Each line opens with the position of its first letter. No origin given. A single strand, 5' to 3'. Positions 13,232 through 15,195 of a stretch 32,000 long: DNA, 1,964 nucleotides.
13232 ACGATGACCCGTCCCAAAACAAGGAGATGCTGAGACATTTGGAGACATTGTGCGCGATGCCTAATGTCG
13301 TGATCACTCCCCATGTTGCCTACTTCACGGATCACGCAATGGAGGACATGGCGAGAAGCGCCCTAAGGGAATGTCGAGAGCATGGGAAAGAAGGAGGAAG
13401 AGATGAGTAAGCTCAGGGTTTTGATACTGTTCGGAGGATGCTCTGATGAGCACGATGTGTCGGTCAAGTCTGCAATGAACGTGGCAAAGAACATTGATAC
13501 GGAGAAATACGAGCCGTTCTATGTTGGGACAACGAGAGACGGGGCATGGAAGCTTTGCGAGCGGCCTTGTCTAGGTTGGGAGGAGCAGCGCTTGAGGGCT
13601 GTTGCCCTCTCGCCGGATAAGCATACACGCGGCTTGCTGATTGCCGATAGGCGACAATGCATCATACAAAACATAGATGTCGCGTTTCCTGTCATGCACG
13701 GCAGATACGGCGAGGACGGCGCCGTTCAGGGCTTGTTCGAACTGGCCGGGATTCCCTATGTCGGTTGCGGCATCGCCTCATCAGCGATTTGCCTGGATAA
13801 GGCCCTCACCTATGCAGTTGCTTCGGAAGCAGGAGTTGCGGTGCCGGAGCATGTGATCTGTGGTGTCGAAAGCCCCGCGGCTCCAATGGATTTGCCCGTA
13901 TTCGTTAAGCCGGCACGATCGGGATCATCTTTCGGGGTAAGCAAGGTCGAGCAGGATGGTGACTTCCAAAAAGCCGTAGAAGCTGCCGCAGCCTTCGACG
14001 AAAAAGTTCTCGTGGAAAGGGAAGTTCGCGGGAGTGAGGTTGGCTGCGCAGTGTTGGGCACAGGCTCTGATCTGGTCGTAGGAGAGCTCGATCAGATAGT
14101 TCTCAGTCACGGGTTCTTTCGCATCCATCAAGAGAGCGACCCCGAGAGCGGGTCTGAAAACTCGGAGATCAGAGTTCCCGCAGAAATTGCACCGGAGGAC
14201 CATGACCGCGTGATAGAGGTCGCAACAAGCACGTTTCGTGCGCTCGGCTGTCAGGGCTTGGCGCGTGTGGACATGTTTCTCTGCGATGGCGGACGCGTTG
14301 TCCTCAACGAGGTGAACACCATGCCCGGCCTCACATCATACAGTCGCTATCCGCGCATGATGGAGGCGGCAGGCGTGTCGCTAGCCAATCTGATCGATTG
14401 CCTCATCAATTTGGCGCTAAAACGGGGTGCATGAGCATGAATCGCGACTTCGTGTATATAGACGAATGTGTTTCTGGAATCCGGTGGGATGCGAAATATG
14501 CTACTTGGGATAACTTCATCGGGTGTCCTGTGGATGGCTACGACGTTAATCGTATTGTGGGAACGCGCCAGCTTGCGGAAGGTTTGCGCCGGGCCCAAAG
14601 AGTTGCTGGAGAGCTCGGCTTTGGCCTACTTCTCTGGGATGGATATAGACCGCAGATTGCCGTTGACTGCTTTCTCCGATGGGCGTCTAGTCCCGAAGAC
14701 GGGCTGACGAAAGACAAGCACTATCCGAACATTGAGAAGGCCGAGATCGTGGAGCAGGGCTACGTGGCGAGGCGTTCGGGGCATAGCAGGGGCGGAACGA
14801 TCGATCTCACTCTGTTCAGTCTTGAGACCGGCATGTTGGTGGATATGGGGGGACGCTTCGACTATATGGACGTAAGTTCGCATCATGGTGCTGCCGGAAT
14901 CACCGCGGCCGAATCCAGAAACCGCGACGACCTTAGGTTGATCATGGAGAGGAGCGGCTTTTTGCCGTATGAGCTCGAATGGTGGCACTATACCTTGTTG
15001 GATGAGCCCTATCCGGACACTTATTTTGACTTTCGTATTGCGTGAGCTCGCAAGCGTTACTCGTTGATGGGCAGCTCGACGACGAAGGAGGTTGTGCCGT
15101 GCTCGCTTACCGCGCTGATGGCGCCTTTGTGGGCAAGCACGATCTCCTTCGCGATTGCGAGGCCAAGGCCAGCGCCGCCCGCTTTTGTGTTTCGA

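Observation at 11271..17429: Complete van glycopeptide-resistance cassette with vanD-like gene content but a non-canonical, convergent vanRS layout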

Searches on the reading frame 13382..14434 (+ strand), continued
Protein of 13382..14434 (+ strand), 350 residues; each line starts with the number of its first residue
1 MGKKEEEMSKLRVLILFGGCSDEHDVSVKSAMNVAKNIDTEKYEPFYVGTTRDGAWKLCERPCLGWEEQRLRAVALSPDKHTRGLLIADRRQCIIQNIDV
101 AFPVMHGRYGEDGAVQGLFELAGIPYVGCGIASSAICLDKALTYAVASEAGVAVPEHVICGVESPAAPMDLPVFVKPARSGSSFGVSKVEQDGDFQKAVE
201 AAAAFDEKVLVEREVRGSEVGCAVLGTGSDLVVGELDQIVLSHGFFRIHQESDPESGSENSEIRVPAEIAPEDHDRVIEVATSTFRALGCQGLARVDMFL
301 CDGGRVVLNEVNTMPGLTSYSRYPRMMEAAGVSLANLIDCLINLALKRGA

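Call 84: search_protein_families(library=ncbifam, proteins=[L005:2845-3882:+, L013:8001-9041:+, L014:2350-3390:+], max_evalue=1e-20)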
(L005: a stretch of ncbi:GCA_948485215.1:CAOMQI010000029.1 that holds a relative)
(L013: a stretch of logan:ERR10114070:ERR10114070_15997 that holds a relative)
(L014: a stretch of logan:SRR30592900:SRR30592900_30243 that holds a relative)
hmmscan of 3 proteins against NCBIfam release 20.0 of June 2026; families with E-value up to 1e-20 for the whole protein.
L005:2845-3882:+ (345 aa): 29 families (the best 25 are shown)
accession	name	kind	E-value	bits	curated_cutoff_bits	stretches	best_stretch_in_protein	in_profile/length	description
NF000206.1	D_ala_D_lac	equivalog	3e-158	526.3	550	1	1-340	1-341/342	D-alanine--(R)-lactate ligase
NF012215.1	D_ala_D_lac_VanD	exception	1.1e-146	488.5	700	1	1-341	1-342/343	D-alanine--(R)-lactate ligase VanD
NF000372.1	D_ala_D_lac_VanI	exception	5e-140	466.7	700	1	1-340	1-341/341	D-alanine--(R)-lactate ligase VanI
NF012216.1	D_ala_D_lac_VanB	exception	1.7e-139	464.9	750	1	1-341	1-341/342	D-alanine--(R)-lactate ligase VanB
NF012217.1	D_ala_D_lac_VanA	exception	5.2e-139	463.2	775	1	1-341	1-342/343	D-alanine--(R)-lactate ligase VanA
NF000374.1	D_ala_D_lac_VanO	exception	5e-138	459.9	750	1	1-341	1-342/346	D-alanine--(R)-lactate ligase VanO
NF000144.1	D_ala_D_lac_VanF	exception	3.9e-136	453.6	750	1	1-341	1-342/343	D-alanine--(R)-lactate ligase VanF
NF000129.1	D_ala_D_lac_Sc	exception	1.1e-134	449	650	1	1-341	1-342/346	D-alanine--(R)-lactate ligase VanA-Sc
NF000470.1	D_ala_D_lac_VanM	exception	4.1e-131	437.3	760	1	1-340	1-341/343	D-alanine--(R)-lactate ligase VanM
NF000092.1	D_ala_D_lac_Ao2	exception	3.6e-128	427.5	700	1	1-340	1-341/348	D-alanine--(R)-lactate ligase VanA-Ao2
NF000091.3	D_ala_D_ser_VanG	exception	6.4e-112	373.8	495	1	5-339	2-343/344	D-alanine--D-serine ligase VanG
NF002528.0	PRK01966.1-4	subfamily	8.9e-105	350.5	262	1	1-343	2-362/366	D-alanine--D-alanine ligase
NF002525.0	PRK01966.1-1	equivalog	4.3e-90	302.3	457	1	1-343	1-354/364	D-alanine--D-alanine ligase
NF000207.3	D_ala_D_ser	equivalog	1.2e-87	294.2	520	1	5-341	2-341/342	D-alanine--D-serine ligase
TIGR01205.1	D_ala_D_alaTIGR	subfamily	1.1e-86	290.7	245.65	1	5-339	1-317/318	D-alanine--D-alanine ligase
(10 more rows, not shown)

L013:8001-9041:+ (346 aa): 29 families (the best 25 are shown)
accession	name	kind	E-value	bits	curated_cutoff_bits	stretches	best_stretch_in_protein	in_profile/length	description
NF000206.1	D_ala_D_lac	equivalog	6.1e-157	522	550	1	1-341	1-341/342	D-alanine--(R)-lactate ligase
NF000372.1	D_ala_D_lac_VanI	exception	2.1e-144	481.1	700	1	1-341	1-341/341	D-alanine--(R)-lactate ligase VanI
NF012215.1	D_ala_D_lac_VanD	exception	3.6e-144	480.2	700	1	1-341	1-341/343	D-alanine--(R)-lactate ligase VanD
NF000374.1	D_ala_D_lac_VanO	exception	1.5e-138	461.6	750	1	1-341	1-341/346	D-alanine--(R)-lactate ligase VanO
NF000129.1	D_ala_D_lac_Sc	exception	4.2e-138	460.3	650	1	1-341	1-341/346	D-alanine--(R)-lactate ligase VanA-Sc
NF012216.1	D_ala_D_lac_VanB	exception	2.3e-134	448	750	1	1-342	1-341/342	D-alanine--(R)-lactate ligase VanB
NF000144.1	D_ala_D_lac_VanF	exception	7.2e-133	442.8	750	1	1-341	1-341/343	D-alanine--(R)-lactate ligase VanF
NF012217.1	D_ala_D_lac_VanA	exception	1.2e-132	442.3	775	1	1-341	1-341/343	D-alanine--(R)-lactate ligase VanA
NF000092.1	D_ala_D_lac_Ao2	exception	1.4e-132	442.1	700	1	1-340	1-340/348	D-alanine--(R)-lactate ligase VanA-Ao2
NF000470.1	D_ala_D_lac_VanM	exception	1.1e-127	426.1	760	1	1-341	1-341/343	D-alanine--(R)-lactate ligase VanM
NF000091.3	D_ala_D_ser_VanG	exception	4.9e-108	361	495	1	5-340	2-343/344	D-alanine--D-serine ligase VanG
NF002528.0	PRK01966.1-4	subfamily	1.8e-102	342.9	262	1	1-344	2-362/366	D-alanine--D-alanine ligase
NF000207.3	D_ala_D_ser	equivalog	1.8e-89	300.3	520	1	5-342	2-341/342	D-alanine--D-serine ligase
TIGR01205.1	D_ala_D_alaTIGR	subfamily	2.1e-85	286.5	245.65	1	5-340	1-317/318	D-alanine--D-alanine ligase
NF002525.0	PRK01966.1-1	equivalog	3.6e-85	286.1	457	1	1-344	1-354/364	D-alanine--D-alanine ligase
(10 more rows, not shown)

L014:2350-3390:+ (346 aa): 29 families (the best 25 are shown)
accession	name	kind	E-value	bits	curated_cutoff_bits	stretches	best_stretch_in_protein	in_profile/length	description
NF000206.1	D_ala_D_lac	equivalog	6.9e-159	528.4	550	1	1-341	1-341/342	D-alanine--(R)-lactate ligase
NF000372.1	D_ala_D_lac_VanI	exception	8.2e-144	479.1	700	1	1-340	1-340/341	D-alanine--(R)-lactate ligase VanI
NF012215.1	D_ala_D_lac_VanD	exception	1.3e-142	475.1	700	1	1-343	1-343/343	D-alanine--(R)-lactate ligase VanD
NF000374.1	D_ala_D_lac_VanO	exception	3.3e-142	473.6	750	1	1-341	1-341/346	D-alanine--(R)-lactate ligase VanO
NF000129.1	D_ala_D_lac_Sc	exception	5.7e-142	473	650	1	1-341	1-341/346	D-alanine--(R)-lactate ligase VanA-Sc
NF012216.1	D_ala_D_lac_VanB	exception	9.2e-142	472.3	750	1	1-343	1-342/342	D-alanine--(R)-lactate ligase VanB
NF000144.1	D_ala_D_lac_VanF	exception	2.8e-141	470.5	750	1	1-341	1-341/343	D-alanine--(R)-lactate ligase VanF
NF012217.1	D_ala_D_lac_VanA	exception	1.1e-139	465.4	775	1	1-341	1-341/343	D-alanine--(R)-lactate ligase VanA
NF000470.1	D_ala_D_lac_VanM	exception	1.8e-135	451.6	760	1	1-341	1-341/343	D-alanine--(R)-lactate ligase VanM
NF000092.1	D_ala_D_lac_Ao2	exception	1.8e-130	435.2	700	1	1-339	1-339/348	D-alanine--(R)-lactate ligase VanA-Ao2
NF000091.3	D_ala_D_ser_VanG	exception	1.3e-108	362.9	495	1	5-339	2-342/344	D-alanine--D-serine ligase VanG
NF002528.0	PRK01966.1-4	subfamily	5.3e-103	344.6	262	1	1-344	2-362/366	D-alanine--D-alanine ligase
NF000207.3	D_ala_D_ser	equivalog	1.1e-89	300.9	520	1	5-342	2-341/342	D-alanine--D-serine ligase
NF002525.0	PRK01966.1-1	equivalog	1.5e-86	290.6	457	1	1-345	1-355/364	D-alanine--D-alanine ligase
TIGR01205.1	D_ala_D_alaTIGR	subfamily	8e-83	278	245.65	1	5-340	1-317/318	D-alanine--D-alanine ligase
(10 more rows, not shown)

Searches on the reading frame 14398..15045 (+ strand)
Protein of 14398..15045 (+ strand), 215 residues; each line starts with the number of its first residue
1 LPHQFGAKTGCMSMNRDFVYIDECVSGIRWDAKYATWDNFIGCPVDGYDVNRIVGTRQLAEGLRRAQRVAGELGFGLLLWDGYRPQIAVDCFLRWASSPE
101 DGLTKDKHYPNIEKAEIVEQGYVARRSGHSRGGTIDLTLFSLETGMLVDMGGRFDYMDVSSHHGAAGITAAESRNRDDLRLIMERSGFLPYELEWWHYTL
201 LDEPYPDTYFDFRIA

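Call 3: search_protein_families(library=ncbifam, proteins=[window:14398-15045:+], max_evalue=0.00001)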
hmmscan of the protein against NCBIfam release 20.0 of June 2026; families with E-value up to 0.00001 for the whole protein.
window:14398-15045:+ (215 aa): 2 families
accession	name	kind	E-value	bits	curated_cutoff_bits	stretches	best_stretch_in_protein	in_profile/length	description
NF033115.1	dipept_VanX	equivalog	2.6e-105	350.6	320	1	17-214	2-199/199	D-Ala-D-Ala dipeptidase VanX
NF007557.0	PRK10178.1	equivalog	8.3e-31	107.1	176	1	14-202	3-170/188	D-alanyl-D-alanine dipeptidase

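Call 4: search_protein_families(library=pfam, proteins=[window:14398-15045:+], max_evalue=0.001)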
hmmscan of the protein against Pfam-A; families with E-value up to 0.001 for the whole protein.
window:14398-15045:+ (215 aa): 1 family
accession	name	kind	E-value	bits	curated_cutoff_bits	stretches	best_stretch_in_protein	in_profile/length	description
PF01427.22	Peptidase_M15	-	2.8e-62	210.5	27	1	16-213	3-197/199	D-ala-D-ala dipeptidase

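Call 19: search_solved_structures(query=window:14434-15045:+, show_alignments=1, max_evalue=1e-10)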
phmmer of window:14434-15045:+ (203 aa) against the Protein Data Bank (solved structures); distinct sequences matched with E-value up to 1e-10: 1.
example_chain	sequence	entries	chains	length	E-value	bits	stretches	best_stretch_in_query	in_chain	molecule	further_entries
1r44_A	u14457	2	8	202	5.6e-89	300.7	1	5-202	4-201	D-alanyl-D-alanine dipeptidase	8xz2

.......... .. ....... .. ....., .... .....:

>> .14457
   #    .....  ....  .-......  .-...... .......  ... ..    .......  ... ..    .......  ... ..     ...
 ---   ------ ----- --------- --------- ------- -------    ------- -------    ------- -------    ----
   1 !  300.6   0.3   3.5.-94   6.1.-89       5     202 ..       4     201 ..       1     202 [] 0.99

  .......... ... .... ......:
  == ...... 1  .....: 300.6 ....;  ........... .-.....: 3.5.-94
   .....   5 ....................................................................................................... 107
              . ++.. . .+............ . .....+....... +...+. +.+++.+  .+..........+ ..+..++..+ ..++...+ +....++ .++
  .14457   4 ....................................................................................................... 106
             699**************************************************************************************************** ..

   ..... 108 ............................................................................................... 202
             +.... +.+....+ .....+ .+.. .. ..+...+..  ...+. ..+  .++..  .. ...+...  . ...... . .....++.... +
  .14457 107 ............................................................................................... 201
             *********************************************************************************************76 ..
